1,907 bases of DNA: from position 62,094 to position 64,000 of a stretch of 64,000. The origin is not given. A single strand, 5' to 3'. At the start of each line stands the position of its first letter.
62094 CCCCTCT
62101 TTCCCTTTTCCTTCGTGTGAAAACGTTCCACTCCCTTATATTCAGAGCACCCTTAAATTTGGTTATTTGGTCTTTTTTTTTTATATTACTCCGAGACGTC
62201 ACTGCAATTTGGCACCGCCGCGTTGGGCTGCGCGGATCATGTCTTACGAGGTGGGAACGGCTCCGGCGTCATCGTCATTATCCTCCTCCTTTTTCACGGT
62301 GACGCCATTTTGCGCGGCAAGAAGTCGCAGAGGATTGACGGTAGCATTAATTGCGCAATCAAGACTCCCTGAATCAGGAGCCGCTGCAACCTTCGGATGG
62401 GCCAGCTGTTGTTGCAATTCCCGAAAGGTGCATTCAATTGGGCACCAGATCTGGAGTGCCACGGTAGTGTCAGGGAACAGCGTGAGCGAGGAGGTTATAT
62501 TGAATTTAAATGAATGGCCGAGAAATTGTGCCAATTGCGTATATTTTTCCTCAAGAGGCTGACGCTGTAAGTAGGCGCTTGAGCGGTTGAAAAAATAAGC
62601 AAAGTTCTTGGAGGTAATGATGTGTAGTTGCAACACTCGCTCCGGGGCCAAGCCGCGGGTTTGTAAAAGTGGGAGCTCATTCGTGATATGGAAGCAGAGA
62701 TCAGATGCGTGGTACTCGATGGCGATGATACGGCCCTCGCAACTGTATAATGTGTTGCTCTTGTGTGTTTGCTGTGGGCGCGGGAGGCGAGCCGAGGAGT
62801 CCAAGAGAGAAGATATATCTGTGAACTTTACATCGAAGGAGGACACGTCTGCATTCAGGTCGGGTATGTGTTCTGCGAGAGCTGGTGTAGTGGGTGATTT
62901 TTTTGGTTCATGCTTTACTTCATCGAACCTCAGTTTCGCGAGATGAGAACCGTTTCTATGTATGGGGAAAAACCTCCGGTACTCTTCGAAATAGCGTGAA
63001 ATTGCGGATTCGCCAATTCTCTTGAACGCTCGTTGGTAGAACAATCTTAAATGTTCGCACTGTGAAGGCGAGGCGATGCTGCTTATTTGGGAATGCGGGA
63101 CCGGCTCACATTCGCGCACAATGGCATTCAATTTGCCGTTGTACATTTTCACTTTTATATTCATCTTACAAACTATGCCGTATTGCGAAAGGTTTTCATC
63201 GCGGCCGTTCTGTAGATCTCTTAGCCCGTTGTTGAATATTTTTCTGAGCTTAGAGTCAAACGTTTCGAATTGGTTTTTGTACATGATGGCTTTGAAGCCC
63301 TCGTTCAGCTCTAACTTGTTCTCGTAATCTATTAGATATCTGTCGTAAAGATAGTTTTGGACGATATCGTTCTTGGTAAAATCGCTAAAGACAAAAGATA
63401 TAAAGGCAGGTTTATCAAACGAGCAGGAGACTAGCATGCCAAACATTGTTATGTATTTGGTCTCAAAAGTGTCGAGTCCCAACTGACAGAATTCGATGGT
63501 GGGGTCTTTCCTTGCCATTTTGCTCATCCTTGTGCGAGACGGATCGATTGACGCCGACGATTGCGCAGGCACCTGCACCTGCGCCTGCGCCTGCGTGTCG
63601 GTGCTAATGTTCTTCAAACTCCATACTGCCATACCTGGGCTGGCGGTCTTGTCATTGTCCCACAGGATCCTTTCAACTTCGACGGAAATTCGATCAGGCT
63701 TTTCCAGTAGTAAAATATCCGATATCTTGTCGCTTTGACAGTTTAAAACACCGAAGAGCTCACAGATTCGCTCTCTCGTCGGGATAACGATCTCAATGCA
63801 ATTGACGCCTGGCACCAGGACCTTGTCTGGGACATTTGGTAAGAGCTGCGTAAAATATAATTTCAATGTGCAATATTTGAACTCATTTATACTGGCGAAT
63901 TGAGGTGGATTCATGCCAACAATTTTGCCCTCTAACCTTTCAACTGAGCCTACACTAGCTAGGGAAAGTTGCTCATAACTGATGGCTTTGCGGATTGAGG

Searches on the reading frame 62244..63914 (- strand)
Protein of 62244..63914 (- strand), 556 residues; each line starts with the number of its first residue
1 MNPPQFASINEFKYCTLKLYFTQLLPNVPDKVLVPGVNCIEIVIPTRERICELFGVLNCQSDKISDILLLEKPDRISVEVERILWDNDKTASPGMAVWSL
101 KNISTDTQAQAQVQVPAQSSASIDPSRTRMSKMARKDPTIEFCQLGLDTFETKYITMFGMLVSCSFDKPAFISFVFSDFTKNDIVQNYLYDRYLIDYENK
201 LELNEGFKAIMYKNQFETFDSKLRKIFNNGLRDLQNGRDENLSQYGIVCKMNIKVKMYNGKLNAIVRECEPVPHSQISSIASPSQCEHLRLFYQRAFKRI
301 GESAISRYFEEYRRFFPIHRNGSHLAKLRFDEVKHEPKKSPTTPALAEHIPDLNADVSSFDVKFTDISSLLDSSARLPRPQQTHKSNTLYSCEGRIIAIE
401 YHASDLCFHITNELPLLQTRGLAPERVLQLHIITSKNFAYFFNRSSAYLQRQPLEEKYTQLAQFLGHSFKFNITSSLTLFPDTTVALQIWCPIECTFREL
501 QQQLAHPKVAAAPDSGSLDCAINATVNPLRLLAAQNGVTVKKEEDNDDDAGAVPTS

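Call 32: search_protein_families(library=pfam, proteins=[window:62244-63914:-], max_evalue=0.00001)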
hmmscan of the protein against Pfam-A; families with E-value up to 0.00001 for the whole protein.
window:62244-63914:- (556 aa): 3 families
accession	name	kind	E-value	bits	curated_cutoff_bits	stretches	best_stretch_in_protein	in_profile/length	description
PF18691.7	Cdc13_OB2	-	3.7e-25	88.6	25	1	1-103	11-110/111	Cell division control protein 13, OB2 domain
PF02765.23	POT1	-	1.3e-21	77.3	29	1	142-292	1-135/140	Telomeric single stranded DNA binding POT1/CDC13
PF18233.7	Cdc13_OB4_dimer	-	8.4e-12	45.8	25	1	383-503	6-115/115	Cdc13 OB4 dimerization domain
